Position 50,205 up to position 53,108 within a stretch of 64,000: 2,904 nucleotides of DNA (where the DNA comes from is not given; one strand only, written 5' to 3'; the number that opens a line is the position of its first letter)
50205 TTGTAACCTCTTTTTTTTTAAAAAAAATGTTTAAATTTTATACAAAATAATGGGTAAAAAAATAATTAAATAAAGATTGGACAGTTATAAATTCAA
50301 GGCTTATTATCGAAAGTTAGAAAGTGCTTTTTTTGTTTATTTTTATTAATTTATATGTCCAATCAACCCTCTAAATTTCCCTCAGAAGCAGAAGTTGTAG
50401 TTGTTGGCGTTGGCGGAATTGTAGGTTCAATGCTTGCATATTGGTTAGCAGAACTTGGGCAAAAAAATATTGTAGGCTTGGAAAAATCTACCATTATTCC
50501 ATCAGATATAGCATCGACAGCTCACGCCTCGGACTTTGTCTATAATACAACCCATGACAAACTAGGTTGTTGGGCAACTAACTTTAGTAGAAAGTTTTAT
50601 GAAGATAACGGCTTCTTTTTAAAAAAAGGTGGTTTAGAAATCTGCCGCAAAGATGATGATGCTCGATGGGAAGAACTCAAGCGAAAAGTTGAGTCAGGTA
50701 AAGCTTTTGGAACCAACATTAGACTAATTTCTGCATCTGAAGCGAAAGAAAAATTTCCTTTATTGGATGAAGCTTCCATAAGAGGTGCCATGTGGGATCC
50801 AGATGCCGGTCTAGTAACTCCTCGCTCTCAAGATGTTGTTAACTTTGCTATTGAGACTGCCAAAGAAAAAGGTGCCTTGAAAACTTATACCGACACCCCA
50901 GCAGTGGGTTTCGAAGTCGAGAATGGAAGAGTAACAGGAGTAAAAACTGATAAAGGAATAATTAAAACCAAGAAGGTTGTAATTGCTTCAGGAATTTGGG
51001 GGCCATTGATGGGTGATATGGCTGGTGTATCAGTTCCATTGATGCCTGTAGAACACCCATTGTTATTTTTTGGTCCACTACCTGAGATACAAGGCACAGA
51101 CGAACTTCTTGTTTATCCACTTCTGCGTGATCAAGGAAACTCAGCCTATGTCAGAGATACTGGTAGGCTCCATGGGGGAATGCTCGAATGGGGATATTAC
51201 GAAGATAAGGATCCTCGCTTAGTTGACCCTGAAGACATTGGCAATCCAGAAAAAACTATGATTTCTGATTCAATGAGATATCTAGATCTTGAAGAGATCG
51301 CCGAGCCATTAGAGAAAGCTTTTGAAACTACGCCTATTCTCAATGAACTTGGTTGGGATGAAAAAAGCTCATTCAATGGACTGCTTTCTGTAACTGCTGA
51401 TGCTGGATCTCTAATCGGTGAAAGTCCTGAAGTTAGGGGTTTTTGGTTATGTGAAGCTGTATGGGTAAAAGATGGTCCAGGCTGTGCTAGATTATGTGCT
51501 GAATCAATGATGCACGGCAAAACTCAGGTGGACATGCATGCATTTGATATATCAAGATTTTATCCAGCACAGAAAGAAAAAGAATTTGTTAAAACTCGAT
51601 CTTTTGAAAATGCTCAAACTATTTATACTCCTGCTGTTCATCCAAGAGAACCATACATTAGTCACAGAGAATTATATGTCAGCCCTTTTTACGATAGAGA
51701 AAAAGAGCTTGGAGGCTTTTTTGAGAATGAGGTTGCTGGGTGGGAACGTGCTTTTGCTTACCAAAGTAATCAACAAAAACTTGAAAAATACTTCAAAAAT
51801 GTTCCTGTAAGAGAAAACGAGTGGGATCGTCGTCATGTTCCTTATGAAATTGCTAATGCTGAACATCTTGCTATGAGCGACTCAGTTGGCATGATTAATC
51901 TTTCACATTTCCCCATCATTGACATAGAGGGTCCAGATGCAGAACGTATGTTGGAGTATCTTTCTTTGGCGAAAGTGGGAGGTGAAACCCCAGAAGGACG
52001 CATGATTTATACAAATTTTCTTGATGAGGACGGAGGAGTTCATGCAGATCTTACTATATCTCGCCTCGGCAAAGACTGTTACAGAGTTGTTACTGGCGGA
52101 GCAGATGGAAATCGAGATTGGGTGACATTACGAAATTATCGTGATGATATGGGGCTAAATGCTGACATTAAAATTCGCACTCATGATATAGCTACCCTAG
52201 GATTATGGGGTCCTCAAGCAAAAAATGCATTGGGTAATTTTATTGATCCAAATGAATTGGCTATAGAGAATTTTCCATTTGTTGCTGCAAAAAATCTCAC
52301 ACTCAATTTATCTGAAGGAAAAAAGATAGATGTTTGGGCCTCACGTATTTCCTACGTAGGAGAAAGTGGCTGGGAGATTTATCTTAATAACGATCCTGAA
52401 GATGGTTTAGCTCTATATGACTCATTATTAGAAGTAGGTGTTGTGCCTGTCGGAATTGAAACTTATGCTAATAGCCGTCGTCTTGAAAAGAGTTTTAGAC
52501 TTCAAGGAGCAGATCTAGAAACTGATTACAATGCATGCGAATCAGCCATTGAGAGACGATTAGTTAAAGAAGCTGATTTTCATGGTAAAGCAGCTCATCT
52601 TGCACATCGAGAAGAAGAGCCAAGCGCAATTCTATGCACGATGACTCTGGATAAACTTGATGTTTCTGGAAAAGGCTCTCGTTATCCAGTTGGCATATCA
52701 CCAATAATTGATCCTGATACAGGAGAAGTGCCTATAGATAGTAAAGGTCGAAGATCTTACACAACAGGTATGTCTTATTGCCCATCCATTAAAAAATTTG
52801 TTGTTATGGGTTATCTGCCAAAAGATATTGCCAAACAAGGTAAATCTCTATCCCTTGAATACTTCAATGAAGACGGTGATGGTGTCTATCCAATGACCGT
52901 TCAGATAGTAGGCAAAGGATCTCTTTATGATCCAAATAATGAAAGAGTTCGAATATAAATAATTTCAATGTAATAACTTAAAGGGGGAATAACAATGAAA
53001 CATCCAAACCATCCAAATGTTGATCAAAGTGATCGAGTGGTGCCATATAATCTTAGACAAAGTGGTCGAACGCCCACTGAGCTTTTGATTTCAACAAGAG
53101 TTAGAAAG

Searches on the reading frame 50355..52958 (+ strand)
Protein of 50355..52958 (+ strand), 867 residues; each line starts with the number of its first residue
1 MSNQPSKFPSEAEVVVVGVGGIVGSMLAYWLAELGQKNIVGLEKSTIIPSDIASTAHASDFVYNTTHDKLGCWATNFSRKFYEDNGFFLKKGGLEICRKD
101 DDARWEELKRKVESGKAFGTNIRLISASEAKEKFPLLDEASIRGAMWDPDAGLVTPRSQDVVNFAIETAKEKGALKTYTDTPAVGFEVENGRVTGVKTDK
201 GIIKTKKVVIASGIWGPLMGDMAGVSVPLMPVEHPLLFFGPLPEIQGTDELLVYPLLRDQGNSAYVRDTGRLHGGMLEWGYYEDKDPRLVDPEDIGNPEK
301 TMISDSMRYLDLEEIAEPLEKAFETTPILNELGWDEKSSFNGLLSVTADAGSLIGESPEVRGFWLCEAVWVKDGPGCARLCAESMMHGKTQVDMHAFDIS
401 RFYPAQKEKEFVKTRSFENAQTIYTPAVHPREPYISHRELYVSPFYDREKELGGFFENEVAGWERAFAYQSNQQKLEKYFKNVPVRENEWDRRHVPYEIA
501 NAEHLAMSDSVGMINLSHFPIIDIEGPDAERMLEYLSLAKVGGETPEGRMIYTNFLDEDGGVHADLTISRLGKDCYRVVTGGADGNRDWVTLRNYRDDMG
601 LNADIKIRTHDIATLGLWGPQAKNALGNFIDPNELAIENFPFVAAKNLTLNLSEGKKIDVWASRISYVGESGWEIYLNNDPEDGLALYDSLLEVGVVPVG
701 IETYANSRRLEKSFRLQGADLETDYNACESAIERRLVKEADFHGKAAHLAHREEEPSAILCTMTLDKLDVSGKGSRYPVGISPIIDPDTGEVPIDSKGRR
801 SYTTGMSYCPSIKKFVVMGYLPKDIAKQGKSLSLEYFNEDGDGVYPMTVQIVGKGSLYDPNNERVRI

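Call 76: search_protein_families(library=pfam, proteins=[window:50355-52958:+], max_evalue=0.00001)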
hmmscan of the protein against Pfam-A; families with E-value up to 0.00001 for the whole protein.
window:50355-52958:+ (867 aa): 3 families
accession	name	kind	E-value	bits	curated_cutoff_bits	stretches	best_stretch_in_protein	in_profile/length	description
PF01571.26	GCV_T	-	5.8e-51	173.6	25.6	1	445-732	1-252/255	Aminomethyltransferase folate-binding domain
PF01266.30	DAO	-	1.5e-37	130.4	27.9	1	14-383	2-352/353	FAD dependent oxidoreductase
PF16350.10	FAO_M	-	1.2e-12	48.3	27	1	387-443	1-56/56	FAD dependent oxidoreductase central domain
